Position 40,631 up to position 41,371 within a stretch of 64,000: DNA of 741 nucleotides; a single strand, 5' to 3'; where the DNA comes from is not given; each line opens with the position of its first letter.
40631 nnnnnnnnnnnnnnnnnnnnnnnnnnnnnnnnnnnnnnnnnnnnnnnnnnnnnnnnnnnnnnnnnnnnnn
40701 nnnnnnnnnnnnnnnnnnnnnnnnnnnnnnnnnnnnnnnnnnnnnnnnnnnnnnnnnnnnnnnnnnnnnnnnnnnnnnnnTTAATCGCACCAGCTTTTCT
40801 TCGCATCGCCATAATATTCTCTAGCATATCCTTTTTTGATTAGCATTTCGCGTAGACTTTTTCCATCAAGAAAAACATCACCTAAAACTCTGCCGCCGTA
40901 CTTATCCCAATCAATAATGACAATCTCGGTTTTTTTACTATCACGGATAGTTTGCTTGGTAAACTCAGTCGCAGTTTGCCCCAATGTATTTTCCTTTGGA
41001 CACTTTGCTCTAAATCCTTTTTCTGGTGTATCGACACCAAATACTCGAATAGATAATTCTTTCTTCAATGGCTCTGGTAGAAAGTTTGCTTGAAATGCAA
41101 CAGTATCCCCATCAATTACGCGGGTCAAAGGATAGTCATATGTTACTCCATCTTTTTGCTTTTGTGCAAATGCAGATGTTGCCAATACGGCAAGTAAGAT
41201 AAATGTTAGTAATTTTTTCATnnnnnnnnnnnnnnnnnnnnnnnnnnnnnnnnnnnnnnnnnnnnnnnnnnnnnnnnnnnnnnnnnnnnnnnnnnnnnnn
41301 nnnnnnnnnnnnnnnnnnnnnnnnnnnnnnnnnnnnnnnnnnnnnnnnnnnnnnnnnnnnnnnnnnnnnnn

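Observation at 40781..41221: Secreted SNase-like nuclease inserted between uvsX and the DNA polymerase gene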

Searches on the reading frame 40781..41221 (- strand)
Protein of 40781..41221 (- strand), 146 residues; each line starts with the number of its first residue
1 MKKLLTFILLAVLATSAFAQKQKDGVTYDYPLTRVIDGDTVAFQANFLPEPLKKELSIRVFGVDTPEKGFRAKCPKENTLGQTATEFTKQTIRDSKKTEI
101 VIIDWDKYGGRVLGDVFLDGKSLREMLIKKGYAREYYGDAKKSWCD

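Call 3: search_protein_families(library=pfam, proteins=[window:40781-41221:-], max_evalue=0.01)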
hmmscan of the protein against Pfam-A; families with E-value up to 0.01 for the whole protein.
window:40781-41221:- (146 aa): 1 family
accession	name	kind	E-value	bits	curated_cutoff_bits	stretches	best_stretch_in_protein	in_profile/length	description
PF00565.23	SNase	-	1.3e-12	48.6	21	1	58-137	2-78/107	Staphylococcal nuclease homologue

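Call 4: search_protein_families(library=phrogs, proteins=[window:40781-41221:-], max_evalue=0.01)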
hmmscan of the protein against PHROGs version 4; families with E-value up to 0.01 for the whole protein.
window:40781-41221:- (146 aa): 3 families
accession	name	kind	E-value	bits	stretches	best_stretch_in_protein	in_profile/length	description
phrog_452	-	DNA, RNA and nucleotide metabolism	2.2e-21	77.6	1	21-143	62-184/201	endonuclease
phrog_8809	-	unknown function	1.5e-09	36.4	1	10-138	1081-1206/2317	-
phrog_20876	-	DNA, RNA and nucleotide metabolism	6.3e-07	29.7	1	29-135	167-271/395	nuclease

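Call 5: search_solved_structures(query=window:40781-41221:-, max_evalue=1, show_alignments=3)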
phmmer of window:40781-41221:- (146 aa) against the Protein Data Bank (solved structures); distinct sequences matched with E-value up to 1: 283 (the best 60 are shown).
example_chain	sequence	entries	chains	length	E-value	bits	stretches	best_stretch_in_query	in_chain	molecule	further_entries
4k14_A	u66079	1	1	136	1e-08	38.7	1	32-137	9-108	Thermonuclease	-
4k8i_A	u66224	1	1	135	1e-08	38.7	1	32-137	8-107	Thermonuclease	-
4h7b_A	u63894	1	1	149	1.2e-08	38.5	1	32-137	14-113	Thermonuclease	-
1f2m_A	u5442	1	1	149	1.6e-08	38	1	32-140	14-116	STAPHYLOCOCCAL NUCLEASE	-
4r8n_A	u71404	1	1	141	1.9e-08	37.8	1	32-137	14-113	Thermonuclease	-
2rks_A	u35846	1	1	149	2.1e-08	37.6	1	32-137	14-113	Thermonuclease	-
3d6c_A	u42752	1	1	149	2.1e-08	37.6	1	32-137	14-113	Thermonuclease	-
4odg_A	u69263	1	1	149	2.2e-08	37.6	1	32-137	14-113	Thermonuclease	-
2f0p_A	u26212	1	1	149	2.2e-08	37.6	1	32-137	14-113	Staphylococcal nuclease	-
2f0o_A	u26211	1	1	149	2.2e-08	37.6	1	32-137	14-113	Staphylococcal nuclease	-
2khs_A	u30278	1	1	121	2.4e-08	37.5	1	32-137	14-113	Thermonuclease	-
1f2z_A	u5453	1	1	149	2.5e-08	37.4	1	32-138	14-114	STAPHYLOCOCCAL NUCLEASE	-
1kaa_A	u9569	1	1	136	2.5e-08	37.4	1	32-138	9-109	STAPHYLOCOCCAL NUCLEASE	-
1snd_A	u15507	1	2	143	2.8e-08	37.2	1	32-137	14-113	STAPHYLOCOCCAL NUCLEASE DIMER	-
4i65_A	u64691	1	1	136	3e-08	37.2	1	32-137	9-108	Thermonuclease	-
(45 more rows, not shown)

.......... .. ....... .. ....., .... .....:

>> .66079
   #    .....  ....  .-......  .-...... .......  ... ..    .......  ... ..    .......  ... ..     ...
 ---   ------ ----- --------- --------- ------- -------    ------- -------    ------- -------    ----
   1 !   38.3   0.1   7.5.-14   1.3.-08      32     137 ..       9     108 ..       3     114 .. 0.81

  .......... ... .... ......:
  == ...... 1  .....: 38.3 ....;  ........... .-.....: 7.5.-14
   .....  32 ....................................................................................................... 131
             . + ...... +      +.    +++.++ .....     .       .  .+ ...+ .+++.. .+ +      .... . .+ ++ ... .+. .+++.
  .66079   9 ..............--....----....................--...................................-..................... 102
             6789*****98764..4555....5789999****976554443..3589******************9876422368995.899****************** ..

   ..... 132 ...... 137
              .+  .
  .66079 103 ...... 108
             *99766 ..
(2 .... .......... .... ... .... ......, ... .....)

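Call 7: search_dna_similar(query=window:40781-41221:-, collection=phages, mode=protein, max_rows=40)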
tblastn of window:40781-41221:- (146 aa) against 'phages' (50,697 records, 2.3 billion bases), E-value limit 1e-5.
Records with a match: 369; places in all: 369; records where one place covers at least 80% of the query: 5.
Best place of each record, by identity: <60% 369.
By first word of the organism name: Synechococcus 270; Cyanophage 60; Prochlorococcus 20; Rhizobium 10; Marine 5; Caudoviricetes 1; Sulfurimonas 1; Bacillus 1; uncultured 1.
By host as written in the record: - 127; Synechococcus 107; Synechococcus sp. WH7803 26; Synechococcus sp. 20; Synechococcus sp. WH8102 15; Synechococcus sp. MW02 9; Synechococcus sp. WH 7803 7; Synechococcus sp. WH8109 6; and 29 more.
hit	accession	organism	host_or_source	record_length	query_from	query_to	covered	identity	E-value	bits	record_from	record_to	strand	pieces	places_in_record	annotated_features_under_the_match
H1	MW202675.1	Caudoviricetes sp.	Manatee Spring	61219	30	146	80%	55.6%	2e-37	140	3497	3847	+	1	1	nuclease-like protein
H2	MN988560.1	Rhizobium phage RHph_TM21B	R. phaseoli INC 1-2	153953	32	146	79%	50.0%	9e-30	118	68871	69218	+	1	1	nuclease SNase-like protein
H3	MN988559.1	Rhizobium phage RHph_TM39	R. phaseoli S20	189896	32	146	79%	50.0%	9e-30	118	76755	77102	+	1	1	nuclease SNase-like protein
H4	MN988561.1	Rhizobium phage RHph_TM61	R. etli NXC12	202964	32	146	79%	50.0%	9e-30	118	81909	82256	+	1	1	nuclease SNase-like protein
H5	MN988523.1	Rhizobium phage RHph_TM2_3B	Rhizobium phaseoli T2_3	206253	32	146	79%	50.0%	9e-30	118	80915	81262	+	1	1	nuclease SNase-like protein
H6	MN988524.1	Rhizobium phage RHph_TM3_3_6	Rhizobium phaseoli T3_6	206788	32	146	79%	50.0%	9e-30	118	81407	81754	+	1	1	nuclease SNase-like protein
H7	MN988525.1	Rhizobium phage RHph_Y65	Rhizobium phaseoli INC1-2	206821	32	146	79%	50.0%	9e-30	118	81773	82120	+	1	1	nuclease SNase-like protein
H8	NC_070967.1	Rhizobium phage RHph_Y65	Rhizobium phaseoli INC1-2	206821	32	146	79%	50.0%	9e-30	118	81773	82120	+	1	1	endonuclease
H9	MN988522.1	Rhizobium phage RHph_TM40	Rhizobium leg. CIAT894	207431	32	146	79%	50.0%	9e-30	118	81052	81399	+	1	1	nuclease SNase-like protein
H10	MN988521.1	Rhizobium phage RHph_TM30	Rhizobium sp. N941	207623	32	146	79%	50.0%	9e-30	118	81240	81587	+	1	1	nuclease SNase-like protein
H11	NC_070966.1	Rhizobium phage RHph_TM30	Rhizobium sp. N941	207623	32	146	79%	50.0%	9e-30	118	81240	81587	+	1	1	endonuclease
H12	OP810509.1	Sulfurimonas phage SNW-1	Sulfurimonas indica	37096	6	145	96%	35.0%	3e-16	79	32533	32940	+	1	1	thermonuclease family protein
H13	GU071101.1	Prochlorococcus phage P-HM1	Prochlorococcus sp. MED4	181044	6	142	94%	34.5%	4e-8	56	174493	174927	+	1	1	hypothetical protein (x2)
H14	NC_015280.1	Prochlorococcus phage P-HM1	Prochlorococcus sp. MED4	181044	6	142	94%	34.5%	4e-8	56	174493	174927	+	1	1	endonuclease | hypothetical protein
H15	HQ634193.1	Cyanophage P-RSM6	Prochlorococcus NATL2A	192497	31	142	77%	40.0%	6e-10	61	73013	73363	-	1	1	endonuclease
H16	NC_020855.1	Cyanophage P-RSM6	Prochlorococcus NATL2A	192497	31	142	77%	40.0%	6e-10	61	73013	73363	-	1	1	endonuclease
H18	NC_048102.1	Synechococcus phage S-P4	Synechococcus sp. WH 7803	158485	32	142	76%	40.3%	9e-9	58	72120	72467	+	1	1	endonuclease | hypothetical protein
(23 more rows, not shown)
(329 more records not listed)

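Call 8: get_annotated_region(hit=H1, flank=4000)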
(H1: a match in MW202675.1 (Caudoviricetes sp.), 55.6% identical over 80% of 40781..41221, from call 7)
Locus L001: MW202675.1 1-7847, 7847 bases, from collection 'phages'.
description: Myoviridae sp. isolate ct7L0027, complete genome.
organism: Caudoviricetes sp. (NCBI taxid 2832643)
taxonomy: Viruses; Duplodnaviria; Heunggongvirae; Uroviricota; Caudoviricetes
host: -; source: Manatee Spring; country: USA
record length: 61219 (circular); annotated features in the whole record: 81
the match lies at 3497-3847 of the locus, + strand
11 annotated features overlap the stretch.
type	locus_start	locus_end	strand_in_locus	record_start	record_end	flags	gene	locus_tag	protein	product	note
CDS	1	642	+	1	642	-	-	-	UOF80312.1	hypothetical protein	-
CDS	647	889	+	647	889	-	-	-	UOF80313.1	hypothetical protein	-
CDS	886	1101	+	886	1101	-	-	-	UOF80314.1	hypothetical protein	-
CDS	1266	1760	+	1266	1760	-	-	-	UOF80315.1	hypothetical protein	-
CDS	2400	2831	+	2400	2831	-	-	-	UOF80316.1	hypothetical protein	-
CDS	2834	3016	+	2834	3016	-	-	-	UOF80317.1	hypothetical protein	-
CDS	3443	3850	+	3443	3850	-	-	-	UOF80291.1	nuclease-like protein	-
CDS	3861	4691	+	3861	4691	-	-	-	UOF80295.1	chitinase A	-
CDS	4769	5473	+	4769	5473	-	-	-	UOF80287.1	hypothetical protein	-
CDS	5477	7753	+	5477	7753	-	-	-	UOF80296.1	phage stabilization protein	-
CDS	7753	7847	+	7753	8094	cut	-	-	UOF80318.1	hypothetical protein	-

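Call 9: get_annotated_region(hit=H8, flank=5000)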
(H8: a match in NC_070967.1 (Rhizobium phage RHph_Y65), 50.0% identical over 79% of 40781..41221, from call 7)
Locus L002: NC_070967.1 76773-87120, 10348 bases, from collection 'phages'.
description: Rhizobium phage RHph_Y65, complete genome.
organism: Rhizobium phage RHph_Y65 (NCBI taxid 2509785)
taxonomy: Viruses; Duplodnaviria; Heunggongvirae; Uroviricota; Caudoviricetes; Kleczkowskaviridae; Cuauhnahuacvirus; Cuauhnahuacvirus Y65
host: Rhizobium phaseoli INC1-2; source: agricultural lands; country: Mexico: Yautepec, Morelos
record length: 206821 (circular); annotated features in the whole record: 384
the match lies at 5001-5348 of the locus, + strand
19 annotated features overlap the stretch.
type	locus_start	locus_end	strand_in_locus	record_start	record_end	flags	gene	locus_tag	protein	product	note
CDS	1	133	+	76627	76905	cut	-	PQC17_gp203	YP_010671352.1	hypothetical protein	-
CDS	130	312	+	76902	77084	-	-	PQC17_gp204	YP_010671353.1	hypothetical protein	-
CDS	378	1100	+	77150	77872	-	-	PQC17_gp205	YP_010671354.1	phosphoheptose isomerase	-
CDS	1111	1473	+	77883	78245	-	-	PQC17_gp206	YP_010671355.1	hypothetical protein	-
CDS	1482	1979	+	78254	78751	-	-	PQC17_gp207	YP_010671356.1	dUTPase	-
CDS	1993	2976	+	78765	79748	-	-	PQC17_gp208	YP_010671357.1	ribonucleoside diphosphate reductase small subunit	-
CDS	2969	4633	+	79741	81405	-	-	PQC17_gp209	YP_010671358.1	ribonucleotide reductase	-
CDS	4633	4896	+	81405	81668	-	-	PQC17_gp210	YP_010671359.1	hypothetical protein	-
CDS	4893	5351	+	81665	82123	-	-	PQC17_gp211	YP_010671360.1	endonuclease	-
CDS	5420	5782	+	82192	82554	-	-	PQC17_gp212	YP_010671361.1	membrane protein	-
CDS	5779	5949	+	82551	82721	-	-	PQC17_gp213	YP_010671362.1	hypothetical protein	-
CDS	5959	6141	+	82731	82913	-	-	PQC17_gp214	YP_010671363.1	hypothetical protein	-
CDS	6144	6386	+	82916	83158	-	-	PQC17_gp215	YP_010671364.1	hypothetical protein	-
CDS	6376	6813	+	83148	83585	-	-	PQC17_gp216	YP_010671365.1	hypothetical protein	-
CDS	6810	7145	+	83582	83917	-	-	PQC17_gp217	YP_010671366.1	hypothetical protein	-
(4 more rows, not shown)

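Call 10: get_annotated_region(hit=H14, flank=4000)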
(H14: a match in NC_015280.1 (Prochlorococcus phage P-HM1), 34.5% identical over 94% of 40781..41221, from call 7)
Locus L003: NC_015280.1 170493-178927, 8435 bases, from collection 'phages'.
description: Prochlorococcus phage P-HM1, complete genome.
organism: Prochlorococcus phage P-HM1 (NCBI taxid 445700)
taxonomy: Viruses; Duplodnaviria; Heunggongvirae; Uroviricota; Caudoviricetes; Eurybiavirus; Eurybiavirus PHM2
host: Prochlorococcus sp. MED4; source: -; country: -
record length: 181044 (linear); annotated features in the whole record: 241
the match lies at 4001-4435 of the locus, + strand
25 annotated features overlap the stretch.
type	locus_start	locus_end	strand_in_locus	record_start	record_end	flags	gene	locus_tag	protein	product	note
CDS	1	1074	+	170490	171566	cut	psbD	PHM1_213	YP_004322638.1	photosystem II D1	T4-LIKE GC: 440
CDS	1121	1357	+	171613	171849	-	-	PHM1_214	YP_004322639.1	hypothetical protein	T4-LIKE GC: 162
CDS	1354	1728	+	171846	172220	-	gp7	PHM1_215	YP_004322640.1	gp7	T4-LIKE GC: 246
CDS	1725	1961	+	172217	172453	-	-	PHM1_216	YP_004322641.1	hypothetical protein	T4-LIKE GC: 332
CDS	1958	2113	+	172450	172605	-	-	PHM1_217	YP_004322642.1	hypothetical protein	T4-LIKE GC: 559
CDS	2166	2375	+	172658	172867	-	-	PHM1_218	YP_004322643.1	hypothetical protein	T4-LIKE GC: 392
CDS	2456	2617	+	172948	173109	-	-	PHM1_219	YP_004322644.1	hypothetical protein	T4-LIKE GC: 224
CDS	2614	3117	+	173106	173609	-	-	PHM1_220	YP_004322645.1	plastoquinol terminal oxidase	PTOX; T4-LIKE GC: 404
CDS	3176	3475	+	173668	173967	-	-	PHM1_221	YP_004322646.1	hypothetical protein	T4-LIKE GC: 49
CDS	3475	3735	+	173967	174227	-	-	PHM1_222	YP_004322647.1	hypothetical protein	T4-LIKE GC: 560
CDS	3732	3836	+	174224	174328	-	-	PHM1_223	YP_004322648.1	hypothetical protein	T4-LIKE GC: 561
CDS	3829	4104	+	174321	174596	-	-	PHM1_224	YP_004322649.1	hypothetical protein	T4-LIKE GC: 562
CDS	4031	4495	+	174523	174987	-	-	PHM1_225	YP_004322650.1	endonuclease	T4-LIKE GC: 228; contains PF00565 domain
CDS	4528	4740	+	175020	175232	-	-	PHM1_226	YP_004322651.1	CP12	T4-LIKE GC: 337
CDS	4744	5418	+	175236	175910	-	talC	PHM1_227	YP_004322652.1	transaldolase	T4-LIKE GC: 239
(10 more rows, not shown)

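Call 12: get_annotated_region(hit=H12, flank=3000)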
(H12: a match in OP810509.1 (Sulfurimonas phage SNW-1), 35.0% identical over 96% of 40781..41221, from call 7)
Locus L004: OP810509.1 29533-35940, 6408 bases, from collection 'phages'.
description: Sulfurimonas phage SNW-1, complete genome.
organism: Sulfurimonas phage SNW-1 (NCBI taxid 2996073)
taxonomy: Viruses; Duplodnaviria; Heunggongvirae; Uroviricota; Caudoviricetes
host: Sulfurimonas indica; source: sulfide chimney; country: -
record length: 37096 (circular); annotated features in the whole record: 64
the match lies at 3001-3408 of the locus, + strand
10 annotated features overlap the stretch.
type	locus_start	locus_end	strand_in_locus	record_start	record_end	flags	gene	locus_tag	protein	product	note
CDS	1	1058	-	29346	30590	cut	dnaB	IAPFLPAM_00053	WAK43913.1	replicative DNA helicase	-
CDS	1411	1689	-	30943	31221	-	-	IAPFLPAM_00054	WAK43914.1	hypothetical protein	-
CDS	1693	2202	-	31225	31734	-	-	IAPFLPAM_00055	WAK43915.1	regulatory protein CII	-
CDS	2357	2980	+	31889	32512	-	-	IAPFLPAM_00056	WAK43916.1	DNA polymerase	-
CDS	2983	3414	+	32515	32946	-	-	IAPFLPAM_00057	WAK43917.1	thermonuclease family protein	-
CDS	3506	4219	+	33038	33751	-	-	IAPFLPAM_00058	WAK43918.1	hypothetical protein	TIGR04255 family protein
CDS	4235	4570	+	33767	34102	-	-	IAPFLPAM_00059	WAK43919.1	hypothetical protein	-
CDS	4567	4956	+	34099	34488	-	-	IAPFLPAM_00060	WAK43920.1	hypothetical protein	-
CDS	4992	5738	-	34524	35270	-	-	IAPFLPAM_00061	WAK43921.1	hypothetical protein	-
CDS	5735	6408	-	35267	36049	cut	-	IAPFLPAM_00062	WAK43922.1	aminotransferase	-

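Call 13: get_annotated_region(hit=H16, flank=3000)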
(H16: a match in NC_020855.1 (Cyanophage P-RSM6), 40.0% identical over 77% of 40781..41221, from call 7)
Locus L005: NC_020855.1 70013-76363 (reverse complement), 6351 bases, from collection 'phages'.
description: Cyanophage P-RSM6 genomic sequence.
organism: Cyanophage P-RSM6 (NCBI taxid 929832)
taxonomy: Viruses; Duplodnaviria; Heunggongvirae; Uroviricota; Caudoviricetes; Kyanoviridae
host: Prochlorococcus NATL2A; source: Red Sea; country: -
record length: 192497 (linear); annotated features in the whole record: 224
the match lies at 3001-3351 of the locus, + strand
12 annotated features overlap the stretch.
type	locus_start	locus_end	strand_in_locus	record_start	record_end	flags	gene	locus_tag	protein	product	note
CDS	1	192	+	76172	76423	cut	-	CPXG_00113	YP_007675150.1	hypothetical protein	similar to gp116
CDS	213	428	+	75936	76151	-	-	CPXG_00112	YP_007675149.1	hypothetical protein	-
CDS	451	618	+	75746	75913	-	-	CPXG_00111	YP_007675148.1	hypothetical protein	-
CDS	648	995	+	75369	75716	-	-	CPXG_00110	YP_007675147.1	PetE plastocyanine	-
CDS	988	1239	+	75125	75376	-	-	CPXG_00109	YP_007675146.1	hypothetical protein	-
CDS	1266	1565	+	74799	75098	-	-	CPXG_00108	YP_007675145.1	hypothetical protein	similar to gp136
CDS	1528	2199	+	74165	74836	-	-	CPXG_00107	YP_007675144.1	ferredoxin oxidoreductase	-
CDS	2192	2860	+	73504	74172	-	-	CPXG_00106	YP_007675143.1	ferredoxin oxidoreductase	-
CDS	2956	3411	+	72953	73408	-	-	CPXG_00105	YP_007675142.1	endonuclease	-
CDS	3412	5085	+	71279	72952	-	-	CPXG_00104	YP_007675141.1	terminase large subunit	-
CDS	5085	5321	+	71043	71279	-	-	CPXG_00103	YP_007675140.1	endonuclease VII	-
CDS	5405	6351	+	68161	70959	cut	-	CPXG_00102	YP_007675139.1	tail sheath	similar to gp18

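Call 14: get_annotated_region(hit=H18, flank=3000)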
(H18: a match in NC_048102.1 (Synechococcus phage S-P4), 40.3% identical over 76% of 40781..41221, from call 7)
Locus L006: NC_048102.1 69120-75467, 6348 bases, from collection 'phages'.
description: Synechoccus phage S-P4, partial genome.
organism: Synechococcus phage S-P4 (NCBI taxid 2484640)
taxonomy: Viruses; Duplodnaviria; Heunggongvirae; Uroviricota; Caudoviricetes; Kyanoviridae; Leucotheavirus; Leucotheavirus sp4
host: Synechococcus sp. WH 7803; source: -; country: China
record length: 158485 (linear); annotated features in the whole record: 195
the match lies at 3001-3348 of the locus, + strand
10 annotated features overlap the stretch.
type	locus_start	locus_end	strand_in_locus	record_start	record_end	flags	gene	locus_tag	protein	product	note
CDS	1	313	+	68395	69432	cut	-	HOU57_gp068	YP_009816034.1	dehydrogenase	-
CDS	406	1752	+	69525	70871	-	-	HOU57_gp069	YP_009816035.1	dehydrogenase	-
CDS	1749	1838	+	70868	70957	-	-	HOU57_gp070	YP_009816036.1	hypothetical protein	-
CDS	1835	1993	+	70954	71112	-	-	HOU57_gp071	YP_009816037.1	hypothetical protein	T4-like phage protein, T4 GC0922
CDS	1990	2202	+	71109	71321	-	-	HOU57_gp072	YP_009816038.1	hypothetical protein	Prochlorococcus phage Syn1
CDS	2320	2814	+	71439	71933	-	-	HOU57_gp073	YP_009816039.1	DNA endonuclease V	-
CDS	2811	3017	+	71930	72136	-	-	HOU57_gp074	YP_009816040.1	hypothetical protein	-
CDS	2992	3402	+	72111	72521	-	-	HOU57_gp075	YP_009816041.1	endonuclease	-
CDS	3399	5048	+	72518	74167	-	-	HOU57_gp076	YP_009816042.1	terminase large subunit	-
CDS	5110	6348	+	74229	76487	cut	-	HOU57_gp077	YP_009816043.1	tail sheath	-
